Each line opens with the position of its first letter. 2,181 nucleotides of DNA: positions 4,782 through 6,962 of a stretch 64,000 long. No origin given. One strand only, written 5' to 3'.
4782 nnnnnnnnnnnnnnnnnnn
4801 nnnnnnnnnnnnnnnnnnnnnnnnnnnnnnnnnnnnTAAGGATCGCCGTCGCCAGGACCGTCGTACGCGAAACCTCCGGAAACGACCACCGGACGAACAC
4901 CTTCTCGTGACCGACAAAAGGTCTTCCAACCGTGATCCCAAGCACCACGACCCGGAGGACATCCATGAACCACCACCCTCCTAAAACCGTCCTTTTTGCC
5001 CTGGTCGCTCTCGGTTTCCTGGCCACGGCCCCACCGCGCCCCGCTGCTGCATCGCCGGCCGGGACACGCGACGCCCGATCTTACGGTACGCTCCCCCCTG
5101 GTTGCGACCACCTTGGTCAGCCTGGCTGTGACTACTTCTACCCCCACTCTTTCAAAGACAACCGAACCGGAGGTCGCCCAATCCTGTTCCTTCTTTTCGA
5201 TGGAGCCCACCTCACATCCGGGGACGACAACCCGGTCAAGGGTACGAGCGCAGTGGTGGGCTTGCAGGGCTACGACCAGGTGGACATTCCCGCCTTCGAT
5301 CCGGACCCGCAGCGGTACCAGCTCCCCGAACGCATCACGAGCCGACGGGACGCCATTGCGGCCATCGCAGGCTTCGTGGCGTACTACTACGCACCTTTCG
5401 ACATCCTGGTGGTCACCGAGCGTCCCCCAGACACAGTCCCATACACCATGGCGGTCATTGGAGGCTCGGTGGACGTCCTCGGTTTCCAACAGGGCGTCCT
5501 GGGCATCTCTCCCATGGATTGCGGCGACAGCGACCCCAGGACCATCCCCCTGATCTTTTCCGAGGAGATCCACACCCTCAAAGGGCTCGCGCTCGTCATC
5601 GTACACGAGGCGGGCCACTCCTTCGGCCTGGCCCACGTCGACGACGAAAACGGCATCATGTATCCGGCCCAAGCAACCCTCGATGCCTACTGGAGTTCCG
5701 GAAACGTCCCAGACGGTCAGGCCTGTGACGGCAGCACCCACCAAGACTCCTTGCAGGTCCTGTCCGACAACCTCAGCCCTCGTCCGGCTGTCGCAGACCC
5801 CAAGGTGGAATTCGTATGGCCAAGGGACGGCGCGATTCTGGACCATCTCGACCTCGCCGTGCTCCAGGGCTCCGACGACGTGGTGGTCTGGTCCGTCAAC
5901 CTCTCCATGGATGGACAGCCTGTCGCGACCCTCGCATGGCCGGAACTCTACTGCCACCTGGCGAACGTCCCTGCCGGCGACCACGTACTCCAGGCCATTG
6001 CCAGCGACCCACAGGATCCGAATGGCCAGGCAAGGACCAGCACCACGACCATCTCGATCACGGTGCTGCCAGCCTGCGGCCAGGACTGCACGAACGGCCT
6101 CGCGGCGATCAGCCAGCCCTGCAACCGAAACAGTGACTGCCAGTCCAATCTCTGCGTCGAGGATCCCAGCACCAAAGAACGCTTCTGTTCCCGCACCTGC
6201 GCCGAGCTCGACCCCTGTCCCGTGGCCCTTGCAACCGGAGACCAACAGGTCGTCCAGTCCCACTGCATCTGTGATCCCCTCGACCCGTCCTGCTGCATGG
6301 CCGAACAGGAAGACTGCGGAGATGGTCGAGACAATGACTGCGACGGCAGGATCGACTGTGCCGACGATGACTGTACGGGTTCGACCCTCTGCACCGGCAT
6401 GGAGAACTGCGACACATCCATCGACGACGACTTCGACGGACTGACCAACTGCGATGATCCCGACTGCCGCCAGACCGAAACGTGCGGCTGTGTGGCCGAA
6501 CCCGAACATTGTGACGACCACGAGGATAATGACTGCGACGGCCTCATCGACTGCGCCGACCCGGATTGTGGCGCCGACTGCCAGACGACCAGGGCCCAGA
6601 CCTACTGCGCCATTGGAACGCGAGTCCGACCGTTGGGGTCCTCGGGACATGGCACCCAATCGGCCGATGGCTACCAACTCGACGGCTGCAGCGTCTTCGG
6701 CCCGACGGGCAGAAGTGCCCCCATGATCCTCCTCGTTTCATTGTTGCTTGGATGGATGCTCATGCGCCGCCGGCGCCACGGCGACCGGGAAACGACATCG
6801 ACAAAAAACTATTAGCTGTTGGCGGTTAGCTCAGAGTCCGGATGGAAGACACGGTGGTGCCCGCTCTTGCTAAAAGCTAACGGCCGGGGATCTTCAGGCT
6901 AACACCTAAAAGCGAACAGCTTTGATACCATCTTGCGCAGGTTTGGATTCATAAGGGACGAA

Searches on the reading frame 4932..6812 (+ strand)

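Call 31: search_protein_families(library=pfam, proteins=[window:4932-6812:+], max_evalue=0.0001)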
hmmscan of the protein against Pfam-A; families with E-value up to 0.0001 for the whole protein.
window:4932-6812:+ (627 aa): 1 family
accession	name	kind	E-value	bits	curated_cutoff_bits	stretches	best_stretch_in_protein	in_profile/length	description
PF00413.30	Peptidase_M10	-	5.2e-06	26.9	24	1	218-247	107-136/159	Matrixin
